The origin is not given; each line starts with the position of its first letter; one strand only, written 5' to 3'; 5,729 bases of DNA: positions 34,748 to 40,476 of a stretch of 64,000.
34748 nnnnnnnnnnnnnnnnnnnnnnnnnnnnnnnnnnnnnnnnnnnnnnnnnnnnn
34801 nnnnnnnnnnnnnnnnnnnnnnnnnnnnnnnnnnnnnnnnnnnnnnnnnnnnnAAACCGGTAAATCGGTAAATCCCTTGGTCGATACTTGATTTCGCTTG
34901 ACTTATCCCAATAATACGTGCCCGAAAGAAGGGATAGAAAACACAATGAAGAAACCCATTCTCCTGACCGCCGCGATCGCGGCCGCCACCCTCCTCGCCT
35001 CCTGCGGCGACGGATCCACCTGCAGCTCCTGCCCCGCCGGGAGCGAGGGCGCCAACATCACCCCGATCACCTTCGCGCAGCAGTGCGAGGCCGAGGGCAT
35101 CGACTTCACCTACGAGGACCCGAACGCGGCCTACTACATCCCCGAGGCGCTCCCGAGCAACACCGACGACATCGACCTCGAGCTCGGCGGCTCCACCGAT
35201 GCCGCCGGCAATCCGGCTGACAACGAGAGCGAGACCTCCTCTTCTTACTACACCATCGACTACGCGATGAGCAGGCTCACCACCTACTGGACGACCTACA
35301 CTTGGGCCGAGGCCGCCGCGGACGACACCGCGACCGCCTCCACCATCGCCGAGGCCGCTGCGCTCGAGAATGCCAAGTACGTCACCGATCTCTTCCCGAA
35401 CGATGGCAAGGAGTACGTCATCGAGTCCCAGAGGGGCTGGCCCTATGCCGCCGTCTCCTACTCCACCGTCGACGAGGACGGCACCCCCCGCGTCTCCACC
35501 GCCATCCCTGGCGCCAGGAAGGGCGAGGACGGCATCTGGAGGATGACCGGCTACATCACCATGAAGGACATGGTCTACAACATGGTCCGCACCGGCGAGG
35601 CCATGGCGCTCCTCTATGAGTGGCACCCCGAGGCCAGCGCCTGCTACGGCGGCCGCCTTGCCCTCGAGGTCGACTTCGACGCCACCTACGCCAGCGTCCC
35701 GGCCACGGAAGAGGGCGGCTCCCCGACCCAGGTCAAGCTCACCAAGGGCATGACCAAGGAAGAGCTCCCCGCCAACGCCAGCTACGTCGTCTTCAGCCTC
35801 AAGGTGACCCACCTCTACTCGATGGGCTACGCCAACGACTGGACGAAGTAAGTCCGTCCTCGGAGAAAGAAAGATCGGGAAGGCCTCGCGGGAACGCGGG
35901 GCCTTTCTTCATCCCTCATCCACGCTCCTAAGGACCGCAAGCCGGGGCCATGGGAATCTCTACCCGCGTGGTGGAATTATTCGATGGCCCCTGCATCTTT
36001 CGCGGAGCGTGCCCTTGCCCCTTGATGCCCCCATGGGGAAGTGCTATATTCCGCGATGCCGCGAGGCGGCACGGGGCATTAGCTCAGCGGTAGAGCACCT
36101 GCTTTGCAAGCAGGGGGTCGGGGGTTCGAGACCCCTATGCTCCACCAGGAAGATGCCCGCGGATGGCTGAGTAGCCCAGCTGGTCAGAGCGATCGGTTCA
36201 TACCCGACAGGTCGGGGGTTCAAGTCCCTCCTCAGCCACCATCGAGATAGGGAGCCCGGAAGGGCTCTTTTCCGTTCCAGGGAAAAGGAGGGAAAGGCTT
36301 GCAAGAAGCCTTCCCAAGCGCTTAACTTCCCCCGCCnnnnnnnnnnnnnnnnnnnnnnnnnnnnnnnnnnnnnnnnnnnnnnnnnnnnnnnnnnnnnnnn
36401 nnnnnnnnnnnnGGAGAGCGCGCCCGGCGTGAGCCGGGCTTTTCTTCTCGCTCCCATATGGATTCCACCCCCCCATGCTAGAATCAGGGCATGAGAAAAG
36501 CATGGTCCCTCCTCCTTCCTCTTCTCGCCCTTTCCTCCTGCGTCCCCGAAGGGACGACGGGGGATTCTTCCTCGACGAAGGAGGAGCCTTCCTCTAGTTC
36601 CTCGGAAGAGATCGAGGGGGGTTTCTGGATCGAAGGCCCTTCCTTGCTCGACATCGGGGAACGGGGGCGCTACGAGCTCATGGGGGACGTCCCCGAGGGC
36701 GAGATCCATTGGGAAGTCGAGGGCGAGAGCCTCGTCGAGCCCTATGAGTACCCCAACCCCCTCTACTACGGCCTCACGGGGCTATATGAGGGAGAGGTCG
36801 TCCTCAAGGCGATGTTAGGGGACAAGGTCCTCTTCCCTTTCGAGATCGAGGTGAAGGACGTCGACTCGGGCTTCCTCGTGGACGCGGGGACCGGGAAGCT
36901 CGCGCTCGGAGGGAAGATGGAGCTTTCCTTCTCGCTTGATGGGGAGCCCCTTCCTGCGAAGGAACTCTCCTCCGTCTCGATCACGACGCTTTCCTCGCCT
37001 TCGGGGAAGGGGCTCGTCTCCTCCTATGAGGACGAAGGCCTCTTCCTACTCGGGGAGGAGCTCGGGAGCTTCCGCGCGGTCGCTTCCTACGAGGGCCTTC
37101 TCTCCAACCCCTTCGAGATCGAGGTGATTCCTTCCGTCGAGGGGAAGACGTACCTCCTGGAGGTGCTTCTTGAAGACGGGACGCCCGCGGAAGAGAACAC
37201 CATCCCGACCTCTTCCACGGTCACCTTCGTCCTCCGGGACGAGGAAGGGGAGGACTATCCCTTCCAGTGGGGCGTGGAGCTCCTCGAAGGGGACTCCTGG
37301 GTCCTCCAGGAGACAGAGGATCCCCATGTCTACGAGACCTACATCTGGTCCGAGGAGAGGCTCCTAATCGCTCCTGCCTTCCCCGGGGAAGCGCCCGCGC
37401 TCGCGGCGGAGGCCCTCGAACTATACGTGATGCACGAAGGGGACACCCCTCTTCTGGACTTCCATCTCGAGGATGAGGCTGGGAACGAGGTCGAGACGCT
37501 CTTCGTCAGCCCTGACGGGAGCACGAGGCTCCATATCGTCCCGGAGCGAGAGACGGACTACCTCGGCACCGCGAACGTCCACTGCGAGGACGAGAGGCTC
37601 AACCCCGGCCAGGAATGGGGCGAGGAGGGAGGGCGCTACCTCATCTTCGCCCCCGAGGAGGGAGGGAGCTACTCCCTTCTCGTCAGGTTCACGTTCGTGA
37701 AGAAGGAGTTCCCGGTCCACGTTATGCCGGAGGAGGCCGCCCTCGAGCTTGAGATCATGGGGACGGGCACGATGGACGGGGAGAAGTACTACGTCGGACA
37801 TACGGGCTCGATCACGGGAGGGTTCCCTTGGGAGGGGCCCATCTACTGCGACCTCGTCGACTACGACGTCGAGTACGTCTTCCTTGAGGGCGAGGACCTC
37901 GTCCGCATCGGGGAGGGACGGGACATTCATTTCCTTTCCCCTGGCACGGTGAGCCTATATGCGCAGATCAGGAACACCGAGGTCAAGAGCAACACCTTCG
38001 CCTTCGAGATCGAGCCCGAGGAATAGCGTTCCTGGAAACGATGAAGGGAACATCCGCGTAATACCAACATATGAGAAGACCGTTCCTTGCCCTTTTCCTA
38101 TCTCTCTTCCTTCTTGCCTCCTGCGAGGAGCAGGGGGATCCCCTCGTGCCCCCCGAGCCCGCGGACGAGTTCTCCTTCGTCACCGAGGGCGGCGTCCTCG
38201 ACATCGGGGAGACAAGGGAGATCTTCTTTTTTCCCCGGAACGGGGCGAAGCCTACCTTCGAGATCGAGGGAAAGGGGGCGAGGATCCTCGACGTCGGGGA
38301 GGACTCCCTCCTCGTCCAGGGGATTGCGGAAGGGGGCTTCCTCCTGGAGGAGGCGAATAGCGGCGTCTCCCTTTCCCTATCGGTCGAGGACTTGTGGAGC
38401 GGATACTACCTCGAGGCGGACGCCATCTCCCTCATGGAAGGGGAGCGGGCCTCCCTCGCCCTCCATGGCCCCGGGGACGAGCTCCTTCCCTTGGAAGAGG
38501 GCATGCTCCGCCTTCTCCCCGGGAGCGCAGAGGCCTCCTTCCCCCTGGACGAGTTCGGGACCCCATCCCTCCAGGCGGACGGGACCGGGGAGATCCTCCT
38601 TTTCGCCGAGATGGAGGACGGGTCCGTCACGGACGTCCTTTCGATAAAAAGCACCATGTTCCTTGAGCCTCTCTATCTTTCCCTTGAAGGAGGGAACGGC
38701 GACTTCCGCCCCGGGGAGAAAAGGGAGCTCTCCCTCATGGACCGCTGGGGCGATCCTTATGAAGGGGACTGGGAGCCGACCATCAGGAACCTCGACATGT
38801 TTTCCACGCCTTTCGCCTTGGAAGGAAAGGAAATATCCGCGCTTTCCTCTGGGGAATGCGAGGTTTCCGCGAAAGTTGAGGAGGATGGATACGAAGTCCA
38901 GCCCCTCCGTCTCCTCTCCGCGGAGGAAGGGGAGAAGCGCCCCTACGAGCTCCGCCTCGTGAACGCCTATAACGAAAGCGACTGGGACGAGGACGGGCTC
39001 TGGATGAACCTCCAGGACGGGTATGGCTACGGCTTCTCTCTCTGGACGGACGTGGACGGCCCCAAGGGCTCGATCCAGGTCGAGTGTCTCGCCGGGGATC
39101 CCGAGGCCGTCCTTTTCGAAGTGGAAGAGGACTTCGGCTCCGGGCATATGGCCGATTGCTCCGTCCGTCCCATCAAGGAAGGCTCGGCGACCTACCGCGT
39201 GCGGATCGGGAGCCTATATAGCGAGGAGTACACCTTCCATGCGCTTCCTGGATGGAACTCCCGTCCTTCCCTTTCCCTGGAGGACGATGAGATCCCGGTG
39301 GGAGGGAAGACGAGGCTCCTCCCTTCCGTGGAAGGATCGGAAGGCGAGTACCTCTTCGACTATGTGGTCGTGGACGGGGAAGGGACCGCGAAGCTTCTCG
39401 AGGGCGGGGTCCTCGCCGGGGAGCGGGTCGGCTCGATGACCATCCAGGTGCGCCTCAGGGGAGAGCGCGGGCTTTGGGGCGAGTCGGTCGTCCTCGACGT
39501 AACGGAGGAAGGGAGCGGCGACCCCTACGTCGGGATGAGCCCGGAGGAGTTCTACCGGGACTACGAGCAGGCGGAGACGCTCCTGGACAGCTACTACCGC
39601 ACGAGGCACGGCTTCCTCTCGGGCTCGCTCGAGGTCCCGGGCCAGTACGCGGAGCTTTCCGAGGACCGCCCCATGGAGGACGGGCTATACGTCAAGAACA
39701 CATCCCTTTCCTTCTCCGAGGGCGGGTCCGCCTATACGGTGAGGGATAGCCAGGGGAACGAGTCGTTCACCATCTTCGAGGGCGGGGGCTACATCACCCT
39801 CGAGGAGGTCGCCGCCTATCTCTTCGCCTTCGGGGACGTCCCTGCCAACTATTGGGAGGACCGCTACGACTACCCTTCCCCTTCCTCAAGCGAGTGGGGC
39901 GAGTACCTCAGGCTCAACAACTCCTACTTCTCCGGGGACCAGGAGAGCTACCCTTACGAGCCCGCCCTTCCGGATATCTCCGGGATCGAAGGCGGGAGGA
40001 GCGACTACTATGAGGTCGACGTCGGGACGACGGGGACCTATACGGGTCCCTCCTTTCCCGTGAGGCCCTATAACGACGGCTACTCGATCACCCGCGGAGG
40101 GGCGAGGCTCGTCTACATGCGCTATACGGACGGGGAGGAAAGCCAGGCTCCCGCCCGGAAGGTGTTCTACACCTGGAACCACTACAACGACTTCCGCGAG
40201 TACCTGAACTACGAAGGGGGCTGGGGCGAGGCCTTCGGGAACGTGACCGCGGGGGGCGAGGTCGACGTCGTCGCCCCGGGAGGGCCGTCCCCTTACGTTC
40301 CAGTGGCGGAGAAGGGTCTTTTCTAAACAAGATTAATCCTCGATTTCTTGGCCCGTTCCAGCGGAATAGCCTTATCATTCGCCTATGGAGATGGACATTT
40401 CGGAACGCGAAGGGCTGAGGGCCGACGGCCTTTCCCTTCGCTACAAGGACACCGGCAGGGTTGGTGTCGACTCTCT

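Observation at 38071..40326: Surface lipoprotein with a C-terminal barnase-family RNase domain and no visible barstar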

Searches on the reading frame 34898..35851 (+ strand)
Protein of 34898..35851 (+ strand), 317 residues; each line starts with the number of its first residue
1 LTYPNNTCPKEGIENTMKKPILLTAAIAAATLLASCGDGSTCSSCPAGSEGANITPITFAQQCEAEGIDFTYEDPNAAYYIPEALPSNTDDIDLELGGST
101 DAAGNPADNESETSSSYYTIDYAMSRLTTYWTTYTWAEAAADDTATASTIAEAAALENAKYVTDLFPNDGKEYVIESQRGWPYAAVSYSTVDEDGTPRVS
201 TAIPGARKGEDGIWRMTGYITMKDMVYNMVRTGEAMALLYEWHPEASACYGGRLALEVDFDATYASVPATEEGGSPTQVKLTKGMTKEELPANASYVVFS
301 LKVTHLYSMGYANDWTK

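Call 3: search_protein_families(library=pfam, proteins=[window:34898-35851:+], max_evalue=1)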
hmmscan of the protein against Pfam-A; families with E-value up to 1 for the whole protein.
window:34898-35851:+ (317 aa): 1 family
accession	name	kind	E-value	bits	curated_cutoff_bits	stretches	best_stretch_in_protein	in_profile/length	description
PF01243.27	PNPOx_N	-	0.082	13.7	28.1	1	187-308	16-118/120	Pyridoxamine 5'-phosphate oxidase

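Call 4: search_protein_families(library=ncbifam, proteins=[window:34898-35851:+], max_evalue=1)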
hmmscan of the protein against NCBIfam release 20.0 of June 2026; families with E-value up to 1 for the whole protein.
window:34898-35851:+ (317 aa): 1 family
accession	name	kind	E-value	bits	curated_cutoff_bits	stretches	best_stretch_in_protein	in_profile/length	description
NF047847.2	SS_mature_LptM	equivalog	0.069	13.2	27.7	1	17-37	1-21/31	LPS translocon maturation chaperone LptM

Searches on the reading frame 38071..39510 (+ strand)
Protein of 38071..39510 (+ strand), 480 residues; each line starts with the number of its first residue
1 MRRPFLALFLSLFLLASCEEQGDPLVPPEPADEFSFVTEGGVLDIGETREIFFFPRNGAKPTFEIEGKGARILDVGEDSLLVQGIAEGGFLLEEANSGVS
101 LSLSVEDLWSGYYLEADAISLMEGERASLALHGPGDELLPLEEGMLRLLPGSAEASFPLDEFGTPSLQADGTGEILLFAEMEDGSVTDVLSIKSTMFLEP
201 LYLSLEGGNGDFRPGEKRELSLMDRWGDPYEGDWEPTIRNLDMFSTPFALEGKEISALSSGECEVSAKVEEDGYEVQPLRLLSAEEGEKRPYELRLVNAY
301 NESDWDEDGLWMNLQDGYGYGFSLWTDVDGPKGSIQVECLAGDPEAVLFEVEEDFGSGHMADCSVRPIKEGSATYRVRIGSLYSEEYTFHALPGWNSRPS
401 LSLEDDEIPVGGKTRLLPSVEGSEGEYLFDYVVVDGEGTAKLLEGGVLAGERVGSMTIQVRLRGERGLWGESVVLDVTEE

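Call 6: search_protein_families(library=pfam, proteins=[window:38071-39510:+], max_evalue=10)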
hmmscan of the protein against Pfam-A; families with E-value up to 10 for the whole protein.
seq(480 aa): 0 families

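Call 37: find_homologous_proteins(query=window:38125-39510:+, max_evalue=0.001)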
Query seq(462 aa) (462 aa): 4 proteins with E <= 0.001 among 8000 candidates.
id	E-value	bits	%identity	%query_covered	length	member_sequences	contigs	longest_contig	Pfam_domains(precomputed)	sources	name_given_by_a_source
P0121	7.6e-292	986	96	100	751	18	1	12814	-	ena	-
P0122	4.8e-289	977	95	100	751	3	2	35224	-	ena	-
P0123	6.3e-285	964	93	100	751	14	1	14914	-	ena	-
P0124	5.7e-283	957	92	100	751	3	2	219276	-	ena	-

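Call 56: predict_structure(alignment_id=A2)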
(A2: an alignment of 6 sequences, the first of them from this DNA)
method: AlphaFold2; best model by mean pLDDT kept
length: 462 residues; sequences in the alignment: 6
mean_pLDDT: 38.0   pTM: 0.27
mean pLDDT of the five models: 38.0, 37.5, 36.7, 33.9, 30.3
residues with pLDDT >= 90: 0; 70-90: 1; 50-70: 101; < 50: 360
segments of 3 or more residues with pLDDT < 50: 1-41, 90-106, 122-171, 176-202, 221-411, 424-428, 444-458, 460-462
pLDDT, mean of each block of 10 residues (from residue 1): 32 40 32 36 62 56 56 65 62 43 50 61 34 23 26 41 40 48 42 36 51 54 37 27 21 22 23 27 26 28 27 30 28 21 21 30 30 26 21 29 36 49 49 54 45 47 38
secondary structure, 60 per line:
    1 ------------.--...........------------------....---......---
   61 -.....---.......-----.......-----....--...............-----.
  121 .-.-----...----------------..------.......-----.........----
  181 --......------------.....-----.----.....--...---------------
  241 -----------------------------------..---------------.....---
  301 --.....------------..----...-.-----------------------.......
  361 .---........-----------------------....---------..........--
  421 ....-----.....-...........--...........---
elements in order: E16-26 E45-48 E52-57 E62-66 E70-76 E82-88 E94-97 E100-114 E129-131 E156-162 E168-176 E183-188 E201-205 E216-220 E293-297 E303-307 E354-361 E365-372 E396-399 E409-418 E421-424 E430-434 E436-446 E449-459

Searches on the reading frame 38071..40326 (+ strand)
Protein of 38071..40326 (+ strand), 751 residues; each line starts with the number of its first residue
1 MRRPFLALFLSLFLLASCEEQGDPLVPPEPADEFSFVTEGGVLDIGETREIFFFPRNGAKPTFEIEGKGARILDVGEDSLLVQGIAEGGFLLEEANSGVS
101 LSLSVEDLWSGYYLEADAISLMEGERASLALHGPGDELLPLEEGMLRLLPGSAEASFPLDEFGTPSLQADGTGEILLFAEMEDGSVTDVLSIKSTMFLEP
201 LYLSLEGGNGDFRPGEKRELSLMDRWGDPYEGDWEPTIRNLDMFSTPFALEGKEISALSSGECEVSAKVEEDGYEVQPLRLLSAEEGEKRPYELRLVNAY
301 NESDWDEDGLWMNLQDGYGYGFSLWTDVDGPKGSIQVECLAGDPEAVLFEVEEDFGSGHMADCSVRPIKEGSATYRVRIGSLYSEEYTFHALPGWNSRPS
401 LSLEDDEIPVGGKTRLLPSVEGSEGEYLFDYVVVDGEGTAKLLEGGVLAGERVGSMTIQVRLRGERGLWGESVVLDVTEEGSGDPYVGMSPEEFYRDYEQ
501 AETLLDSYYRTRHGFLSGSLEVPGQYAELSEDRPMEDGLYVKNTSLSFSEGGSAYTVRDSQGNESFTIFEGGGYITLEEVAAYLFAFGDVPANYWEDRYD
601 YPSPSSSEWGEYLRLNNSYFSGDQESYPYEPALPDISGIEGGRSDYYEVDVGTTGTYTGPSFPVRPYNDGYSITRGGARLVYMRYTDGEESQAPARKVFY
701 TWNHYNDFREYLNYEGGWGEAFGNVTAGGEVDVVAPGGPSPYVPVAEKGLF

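Call 3: search_protein_families(library=pfam, proteins=[window:38071-40326:+], max_evalue=1)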
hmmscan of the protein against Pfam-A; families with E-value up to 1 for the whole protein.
window:38071-40326:+ (751 aa): 1 family
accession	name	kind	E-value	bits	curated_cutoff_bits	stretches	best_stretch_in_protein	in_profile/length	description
PF00545.25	Ribonuclease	-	0.052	14.5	24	1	644-710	52-96/98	ribonuclease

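Call 4: search_protein_families(library=ncbifam, proteins=[window:38071-40326:+], max_evalue=1)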
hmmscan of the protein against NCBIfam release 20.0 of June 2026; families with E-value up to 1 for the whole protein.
window:38071-40326:+ (751 aa): 0 families

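Call 29: find_encoding_contigs(protein=window:38071-40326:+, flank=10000, max_places=4)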
Protein window:38071-40326:+ (751 aa): 1 contig read that carries it; 1 place shown.
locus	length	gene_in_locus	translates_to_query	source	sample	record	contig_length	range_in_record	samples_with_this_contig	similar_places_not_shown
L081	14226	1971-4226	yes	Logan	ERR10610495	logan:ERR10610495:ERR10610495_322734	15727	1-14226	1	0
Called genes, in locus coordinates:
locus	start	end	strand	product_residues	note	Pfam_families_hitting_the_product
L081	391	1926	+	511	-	-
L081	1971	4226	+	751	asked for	-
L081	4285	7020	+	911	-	PF00005:ABC_tran, PF02463:SMC_N (faint), PF13304:AAA_21 (faint)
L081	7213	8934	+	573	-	PF00999:Na_H_Exchanger, PF02080:TrkA_C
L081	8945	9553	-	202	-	PF02659:Mntp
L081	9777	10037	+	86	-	PF21805:Imm5_like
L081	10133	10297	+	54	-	-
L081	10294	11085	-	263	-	PF00702:Hydrolase (faint), PF05116:S6PP (faint), PF08282:Hydrolase_3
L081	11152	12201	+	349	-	-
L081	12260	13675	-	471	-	PF00860:Xan_ur_permease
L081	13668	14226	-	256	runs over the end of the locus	PF03372:Exo_endo_phos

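Call 67: list_cluster_members(proteins=[window:38071-40326:+, P0046, P0103, P0004])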
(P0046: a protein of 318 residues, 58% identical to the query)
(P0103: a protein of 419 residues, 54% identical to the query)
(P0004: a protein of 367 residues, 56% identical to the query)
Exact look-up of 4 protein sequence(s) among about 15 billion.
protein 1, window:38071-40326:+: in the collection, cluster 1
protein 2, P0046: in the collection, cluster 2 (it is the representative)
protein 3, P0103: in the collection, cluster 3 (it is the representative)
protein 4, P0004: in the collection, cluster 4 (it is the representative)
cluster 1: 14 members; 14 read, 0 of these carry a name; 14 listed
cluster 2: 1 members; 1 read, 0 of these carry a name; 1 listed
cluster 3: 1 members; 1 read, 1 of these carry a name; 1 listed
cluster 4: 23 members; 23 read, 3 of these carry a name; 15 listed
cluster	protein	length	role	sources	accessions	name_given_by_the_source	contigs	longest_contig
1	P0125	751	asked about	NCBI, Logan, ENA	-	-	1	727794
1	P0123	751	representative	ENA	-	-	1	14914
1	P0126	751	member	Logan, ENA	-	-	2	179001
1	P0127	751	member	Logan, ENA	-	-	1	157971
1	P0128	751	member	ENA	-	-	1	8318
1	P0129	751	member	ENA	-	-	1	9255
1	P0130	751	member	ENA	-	-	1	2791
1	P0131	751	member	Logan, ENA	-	-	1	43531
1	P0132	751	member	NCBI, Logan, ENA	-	-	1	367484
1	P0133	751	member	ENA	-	-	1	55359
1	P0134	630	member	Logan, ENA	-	-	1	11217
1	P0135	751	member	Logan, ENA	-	-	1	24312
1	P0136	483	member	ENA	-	-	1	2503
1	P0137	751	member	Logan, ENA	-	-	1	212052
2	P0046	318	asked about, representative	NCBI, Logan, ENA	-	-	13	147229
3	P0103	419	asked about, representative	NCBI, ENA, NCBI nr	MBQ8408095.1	MAG: Ig-like domain-containing protein [Clostridia bacterium] | Ig-like domain-containing protein [Clostridia bacterium]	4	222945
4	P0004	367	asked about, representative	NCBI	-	-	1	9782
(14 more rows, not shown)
